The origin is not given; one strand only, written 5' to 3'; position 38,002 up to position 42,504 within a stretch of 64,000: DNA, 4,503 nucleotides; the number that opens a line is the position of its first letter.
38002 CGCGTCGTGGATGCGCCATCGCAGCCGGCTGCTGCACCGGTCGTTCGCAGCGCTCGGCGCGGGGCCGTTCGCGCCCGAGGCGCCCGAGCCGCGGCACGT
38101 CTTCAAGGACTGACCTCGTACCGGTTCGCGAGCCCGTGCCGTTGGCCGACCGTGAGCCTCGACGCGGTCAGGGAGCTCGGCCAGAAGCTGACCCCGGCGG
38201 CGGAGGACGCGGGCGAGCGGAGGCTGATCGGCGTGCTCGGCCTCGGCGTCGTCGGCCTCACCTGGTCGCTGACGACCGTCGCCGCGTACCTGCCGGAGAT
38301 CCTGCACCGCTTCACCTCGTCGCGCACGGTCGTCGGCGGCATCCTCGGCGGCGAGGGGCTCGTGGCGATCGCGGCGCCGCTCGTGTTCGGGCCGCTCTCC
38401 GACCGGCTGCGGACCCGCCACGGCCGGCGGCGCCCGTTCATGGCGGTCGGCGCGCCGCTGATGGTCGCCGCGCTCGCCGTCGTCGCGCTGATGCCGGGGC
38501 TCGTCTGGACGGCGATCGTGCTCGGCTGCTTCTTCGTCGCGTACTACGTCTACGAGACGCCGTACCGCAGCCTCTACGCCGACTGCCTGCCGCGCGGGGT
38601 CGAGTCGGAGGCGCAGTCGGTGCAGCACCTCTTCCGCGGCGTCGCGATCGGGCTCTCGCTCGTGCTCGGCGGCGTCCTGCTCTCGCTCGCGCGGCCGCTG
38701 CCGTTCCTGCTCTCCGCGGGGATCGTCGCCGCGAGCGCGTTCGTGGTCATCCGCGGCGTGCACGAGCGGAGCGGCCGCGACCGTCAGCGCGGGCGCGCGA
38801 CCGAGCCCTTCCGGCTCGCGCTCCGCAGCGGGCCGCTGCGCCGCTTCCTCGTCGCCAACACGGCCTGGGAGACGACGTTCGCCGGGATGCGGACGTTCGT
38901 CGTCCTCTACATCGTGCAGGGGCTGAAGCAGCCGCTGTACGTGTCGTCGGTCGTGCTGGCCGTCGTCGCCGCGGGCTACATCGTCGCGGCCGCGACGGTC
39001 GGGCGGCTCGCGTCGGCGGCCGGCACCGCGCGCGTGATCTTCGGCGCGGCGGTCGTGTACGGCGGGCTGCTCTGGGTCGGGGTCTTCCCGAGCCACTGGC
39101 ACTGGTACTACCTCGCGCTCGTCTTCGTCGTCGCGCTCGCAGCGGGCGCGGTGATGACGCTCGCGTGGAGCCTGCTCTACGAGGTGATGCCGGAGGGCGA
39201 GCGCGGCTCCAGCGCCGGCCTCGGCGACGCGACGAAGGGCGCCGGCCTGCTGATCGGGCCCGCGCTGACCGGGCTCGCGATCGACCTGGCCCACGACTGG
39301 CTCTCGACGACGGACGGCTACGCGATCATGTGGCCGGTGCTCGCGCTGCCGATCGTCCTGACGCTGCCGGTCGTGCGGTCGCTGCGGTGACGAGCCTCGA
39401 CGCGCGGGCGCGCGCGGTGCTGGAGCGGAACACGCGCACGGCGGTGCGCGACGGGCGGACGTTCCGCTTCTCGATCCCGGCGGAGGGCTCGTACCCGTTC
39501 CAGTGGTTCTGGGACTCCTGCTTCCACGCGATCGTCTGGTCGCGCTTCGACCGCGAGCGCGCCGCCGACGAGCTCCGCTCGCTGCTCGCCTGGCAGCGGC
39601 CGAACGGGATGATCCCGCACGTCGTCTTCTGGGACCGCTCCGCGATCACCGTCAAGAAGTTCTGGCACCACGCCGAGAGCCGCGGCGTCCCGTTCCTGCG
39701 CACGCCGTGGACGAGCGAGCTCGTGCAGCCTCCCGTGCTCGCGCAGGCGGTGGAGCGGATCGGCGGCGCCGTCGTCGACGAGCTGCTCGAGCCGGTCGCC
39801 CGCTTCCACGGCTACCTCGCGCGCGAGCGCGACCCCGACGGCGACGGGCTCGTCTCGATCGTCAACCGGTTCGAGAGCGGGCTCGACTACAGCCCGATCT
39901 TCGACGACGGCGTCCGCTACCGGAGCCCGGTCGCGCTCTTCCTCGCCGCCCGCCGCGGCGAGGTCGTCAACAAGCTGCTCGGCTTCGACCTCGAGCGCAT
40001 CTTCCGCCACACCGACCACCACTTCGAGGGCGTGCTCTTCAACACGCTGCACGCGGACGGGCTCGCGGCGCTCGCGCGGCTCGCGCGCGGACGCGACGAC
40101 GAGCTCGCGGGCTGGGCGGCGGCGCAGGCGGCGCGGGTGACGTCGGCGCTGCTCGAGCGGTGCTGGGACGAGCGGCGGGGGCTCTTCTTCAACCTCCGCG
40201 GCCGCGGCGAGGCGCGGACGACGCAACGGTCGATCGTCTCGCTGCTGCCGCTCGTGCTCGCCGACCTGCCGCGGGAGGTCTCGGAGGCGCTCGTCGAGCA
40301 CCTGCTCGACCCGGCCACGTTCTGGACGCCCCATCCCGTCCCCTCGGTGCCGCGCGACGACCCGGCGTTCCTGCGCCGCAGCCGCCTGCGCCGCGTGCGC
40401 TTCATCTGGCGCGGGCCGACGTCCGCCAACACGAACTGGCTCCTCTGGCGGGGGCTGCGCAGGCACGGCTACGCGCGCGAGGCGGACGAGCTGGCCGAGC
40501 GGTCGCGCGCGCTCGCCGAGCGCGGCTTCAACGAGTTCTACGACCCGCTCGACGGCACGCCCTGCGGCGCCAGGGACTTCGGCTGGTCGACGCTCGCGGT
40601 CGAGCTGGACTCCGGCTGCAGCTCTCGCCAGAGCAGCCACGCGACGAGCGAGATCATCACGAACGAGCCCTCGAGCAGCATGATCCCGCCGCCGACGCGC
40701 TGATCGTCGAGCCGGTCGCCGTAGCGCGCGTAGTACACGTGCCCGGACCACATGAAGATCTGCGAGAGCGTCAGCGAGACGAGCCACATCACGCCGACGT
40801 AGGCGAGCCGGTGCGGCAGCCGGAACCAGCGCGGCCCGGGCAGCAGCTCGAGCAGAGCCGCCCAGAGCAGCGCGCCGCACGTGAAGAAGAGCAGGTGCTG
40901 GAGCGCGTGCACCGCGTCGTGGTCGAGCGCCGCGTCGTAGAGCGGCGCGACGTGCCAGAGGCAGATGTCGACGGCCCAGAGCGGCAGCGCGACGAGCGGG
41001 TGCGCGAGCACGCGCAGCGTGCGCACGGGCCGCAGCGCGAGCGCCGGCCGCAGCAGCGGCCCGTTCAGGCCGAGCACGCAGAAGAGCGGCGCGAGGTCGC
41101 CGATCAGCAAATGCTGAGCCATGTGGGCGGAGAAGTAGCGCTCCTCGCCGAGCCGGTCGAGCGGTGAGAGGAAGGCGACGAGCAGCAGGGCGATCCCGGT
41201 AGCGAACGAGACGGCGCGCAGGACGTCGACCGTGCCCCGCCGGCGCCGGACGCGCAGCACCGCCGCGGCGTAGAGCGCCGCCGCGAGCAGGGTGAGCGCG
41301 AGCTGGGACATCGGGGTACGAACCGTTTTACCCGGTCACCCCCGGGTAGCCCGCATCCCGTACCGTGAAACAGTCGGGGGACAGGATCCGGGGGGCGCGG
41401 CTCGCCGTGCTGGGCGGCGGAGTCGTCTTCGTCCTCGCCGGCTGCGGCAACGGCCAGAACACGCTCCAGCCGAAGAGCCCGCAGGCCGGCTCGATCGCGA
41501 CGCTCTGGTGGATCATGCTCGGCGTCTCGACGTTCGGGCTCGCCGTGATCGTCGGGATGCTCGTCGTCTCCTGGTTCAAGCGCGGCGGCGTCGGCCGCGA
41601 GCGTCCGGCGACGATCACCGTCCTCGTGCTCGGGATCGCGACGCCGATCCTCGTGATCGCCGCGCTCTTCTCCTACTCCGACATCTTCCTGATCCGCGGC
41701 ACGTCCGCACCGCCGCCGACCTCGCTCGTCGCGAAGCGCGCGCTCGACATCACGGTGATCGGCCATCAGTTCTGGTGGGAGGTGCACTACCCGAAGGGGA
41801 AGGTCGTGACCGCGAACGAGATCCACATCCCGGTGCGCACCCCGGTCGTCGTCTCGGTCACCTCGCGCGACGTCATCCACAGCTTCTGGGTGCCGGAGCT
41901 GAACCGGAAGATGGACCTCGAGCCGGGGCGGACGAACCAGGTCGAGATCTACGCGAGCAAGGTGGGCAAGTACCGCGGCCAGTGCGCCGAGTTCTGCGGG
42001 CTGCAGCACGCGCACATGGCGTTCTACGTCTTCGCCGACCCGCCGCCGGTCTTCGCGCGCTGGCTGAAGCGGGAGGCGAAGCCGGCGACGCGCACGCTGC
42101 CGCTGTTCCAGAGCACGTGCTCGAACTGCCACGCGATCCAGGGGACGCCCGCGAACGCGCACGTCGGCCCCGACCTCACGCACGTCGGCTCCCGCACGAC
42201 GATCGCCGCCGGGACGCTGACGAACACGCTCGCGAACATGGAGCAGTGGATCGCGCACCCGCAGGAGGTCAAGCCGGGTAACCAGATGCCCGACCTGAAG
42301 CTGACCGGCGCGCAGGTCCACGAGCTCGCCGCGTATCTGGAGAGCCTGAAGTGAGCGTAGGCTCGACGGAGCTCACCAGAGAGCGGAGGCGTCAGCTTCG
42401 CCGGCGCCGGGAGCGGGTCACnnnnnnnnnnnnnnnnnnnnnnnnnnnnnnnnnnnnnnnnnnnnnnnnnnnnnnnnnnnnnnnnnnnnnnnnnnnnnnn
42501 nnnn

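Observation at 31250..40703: Candidate novel membrane-lipid head-group modification cluster (split MprF-like parts plus ATP-grasp plus PlsC-like acyltransferase)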

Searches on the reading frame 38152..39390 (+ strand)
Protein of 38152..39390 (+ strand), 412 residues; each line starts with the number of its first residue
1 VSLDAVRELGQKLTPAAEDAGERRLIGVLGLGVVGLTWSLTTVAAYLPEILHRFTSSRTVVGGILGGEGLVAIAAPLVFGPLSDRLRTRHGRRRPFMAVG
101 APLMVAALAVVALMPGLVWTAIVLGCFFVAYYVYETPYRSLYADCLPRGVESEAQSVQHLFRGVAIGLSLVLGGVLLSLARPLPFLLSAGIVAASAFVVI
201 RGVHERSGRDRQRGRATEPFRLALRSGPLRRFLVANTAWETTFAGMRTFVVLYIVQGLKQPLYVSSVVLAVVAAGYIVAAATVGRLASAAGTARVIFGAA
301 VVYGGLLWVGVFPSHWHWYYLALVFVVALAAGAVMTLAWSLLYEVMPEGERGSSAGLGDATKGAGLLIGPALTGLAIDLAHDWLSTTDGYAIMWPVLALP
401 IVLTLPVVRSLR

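Call 7: search_protein_families(library=pfam, proteins=[window:38152-39390:+], max_evalue=0.01)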
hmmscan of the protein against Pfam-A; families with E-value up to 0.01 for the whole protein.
window:38152-39390:+ (412 aa): 3 families
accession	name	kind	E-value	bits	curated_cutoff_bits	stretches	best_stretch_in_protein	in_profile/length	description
PF07690.21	MFS_1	-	1e-22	81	33.4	1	29-370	3-347/347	Major Facilitator Superfamily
PF13347.12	MFS_2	-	2.2e-14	53.3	27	1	69-379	43-383/427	MFS/sugar transport protein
PF12832.13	MFS_1_like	-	5.2e-10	39.3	25.2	1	61-379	36-364/373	MFS_1 like family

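Call 8: search_protein_families(library=ncbifam, proteins=[window:38152-39390:+], max_evalue=0.01)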
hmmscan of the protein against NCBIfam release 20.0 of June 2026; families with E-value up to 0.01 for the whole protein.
window:38152-39390:+ (412 aa): 5 families
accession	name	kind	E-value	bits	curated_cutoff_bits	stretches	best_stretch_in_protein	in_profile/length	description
TIGR00900.1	2A0121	subfamily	3.7e-10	39.7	319.6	1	34-374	11-357/364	H+ Antiporter protein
TIGR00880.1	2_A_01_02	superfamily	1e-08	35.4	131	1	75-204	10-139/141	multidrug resistance protein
TIGR01301.1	GPH_sucrose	subfamily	5.6e-05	22.2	511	1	40-112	26-92/476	sucrose/proton symporter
TIGR00892.1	2A0113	subfamily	0.0029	16.4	586.1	1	263-383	276-399/455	monocarboxylate transporter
NF012195.0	tet_MFS_H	exception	0.0053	15.9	840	1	266-380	44-156/392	tetracycline efflux MFS transporter Tet(H)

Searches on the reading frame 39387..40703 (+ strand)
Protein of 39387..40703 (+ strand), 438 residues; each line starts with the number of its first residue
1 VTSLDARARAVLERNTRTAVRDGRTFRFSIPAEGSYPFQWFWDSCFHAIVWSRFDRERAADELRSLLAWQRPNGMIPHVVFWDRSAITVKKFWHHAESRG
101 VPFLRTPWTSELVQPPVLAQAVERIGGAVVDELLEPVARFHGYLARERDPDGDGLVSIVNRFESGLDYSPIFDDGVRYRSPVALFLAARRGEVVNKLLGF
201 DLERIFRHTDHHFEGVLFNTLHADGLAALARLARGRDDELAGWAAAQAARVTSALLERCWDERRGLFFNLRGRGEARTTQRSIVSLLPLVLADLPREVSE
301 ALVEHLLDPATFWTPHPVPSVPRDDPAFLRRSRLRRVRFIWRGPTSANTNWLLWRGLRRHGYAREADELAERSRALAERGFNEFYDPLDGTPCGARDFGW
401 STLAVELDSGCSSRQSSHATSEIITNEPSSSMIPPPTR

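Call 7: search_protein_families(library=pfam, proteins=[window:39387-40703:+], max_evalue=0.01)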
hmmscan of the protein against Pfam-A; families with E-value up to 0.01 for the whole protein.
window:39387-40703:+ (438 aa): 2 families
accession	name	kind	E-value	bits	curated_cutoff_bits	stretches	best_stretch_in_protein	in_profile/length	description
PF22422.2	MGH1-like_GH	-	8.9e-75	252.9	27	1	36-401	1-356/356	Mannosylglycerate hydrolase MGH1-like glycoside hydrolase domain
PF03200.22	Glyco_hydro_63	-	1.6e-09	37.5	22.4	1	283-368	348-432/492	Glycosyl hydrolase family 63 C-terminal domain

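Call 8: search_protein_families(library=ncbifam, proteins=[window:39387-40703:+], max_evalue=0.01)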
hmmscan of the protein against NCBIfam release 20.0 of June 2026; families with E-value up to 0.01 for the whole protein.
window:39387-40703:+ (438 aa): 2 families
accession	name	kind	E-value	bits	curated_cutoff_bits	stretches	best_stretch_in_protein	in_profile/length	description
NF047898.1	GluglyHdase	equivalog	7.5e-45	153.5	550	2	2-174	6-185/442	glucosylglycerate hydrolase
NF007525.0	PRK10137.1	equivalog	7e-10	37.7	625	1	296-402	672-776/790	alpha-glucosidase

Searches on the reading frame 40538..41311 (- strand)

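Call 7: search_protein_families(library=pfam, proteins=[window:40538-41311:-], max_evalue=0.01)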
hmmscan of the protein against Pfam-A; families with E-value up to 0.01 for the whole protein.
window:40538-41311:- (257 aa): 1 family
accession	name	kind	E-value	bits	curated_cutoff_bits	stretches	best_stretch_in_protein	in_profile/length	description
PF09678.15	Caa3_CtaG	-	3.2e-51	174.5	27.7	1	12-229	1-233/237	Cytochrome c oxidase caa3 assembly factor (Caa3_CtaG)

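Call 8: search_protein_families(library=ncbifam, proteins=[window:40538-41311:-], max_evalue=0.01)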
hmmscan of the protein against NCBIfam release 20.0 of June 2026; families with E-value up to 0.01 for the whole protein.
window:40538-41311:- (257 aa): 1 family
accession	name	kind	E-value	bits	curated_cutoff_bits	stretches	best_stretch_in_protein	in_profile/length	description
TIGR02737.1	caa3_CtaG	equivalog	9.9e-14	51.5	279.35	1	10-198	22-213/281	cytochrome c oxidase assembly factor CtaG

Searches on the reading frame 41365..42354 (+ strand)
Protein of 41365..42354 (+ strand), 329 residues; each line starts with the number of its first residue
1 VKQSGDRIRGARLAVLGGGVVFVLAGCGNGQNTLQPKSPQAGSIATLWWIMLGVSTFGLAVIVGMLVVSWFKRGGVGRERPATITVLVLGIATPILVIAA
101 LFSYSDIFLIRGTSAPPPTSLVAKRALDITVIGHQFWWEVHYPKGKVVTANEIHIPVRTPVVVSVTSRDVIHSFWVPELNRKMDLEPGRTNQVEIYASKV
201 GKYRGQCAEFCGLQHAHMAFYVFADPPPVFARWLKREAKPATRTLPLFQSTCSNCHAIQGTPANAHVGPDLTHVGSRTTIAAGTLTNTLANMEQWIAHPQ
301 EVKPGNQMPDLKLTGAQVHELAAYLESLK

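Call 67: search_protein_families(library=pfam, proteins=[window:41365-42354:+], max_evalue=0.001)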
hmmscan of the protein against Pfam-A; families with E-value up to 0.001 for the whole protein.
window:41365-42354:+ (329 aa): 4 families
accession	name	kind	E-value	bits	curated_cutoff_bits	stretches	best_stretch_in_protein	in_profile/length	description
PF00116.26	COX2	-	3.4e-21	75.8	22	1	149-220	44-115/120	Cytochrome C oxidase subunit II, periplasmic domain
PF00034.26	Cytochrom_C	-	6.9e-11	43.8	21.3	1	247-329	7-90/90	Cytochrome c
PF13442.11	Cytochrome_CBB3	-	0.00024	21.8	27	1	247-325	9-68/68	Cytochrome C oxidase, cbb3-type, subunit III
PF13473.12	Cupredoxin_1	-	0.00086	19.7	27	0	147-207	31-92/104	Cupredoxin-like domain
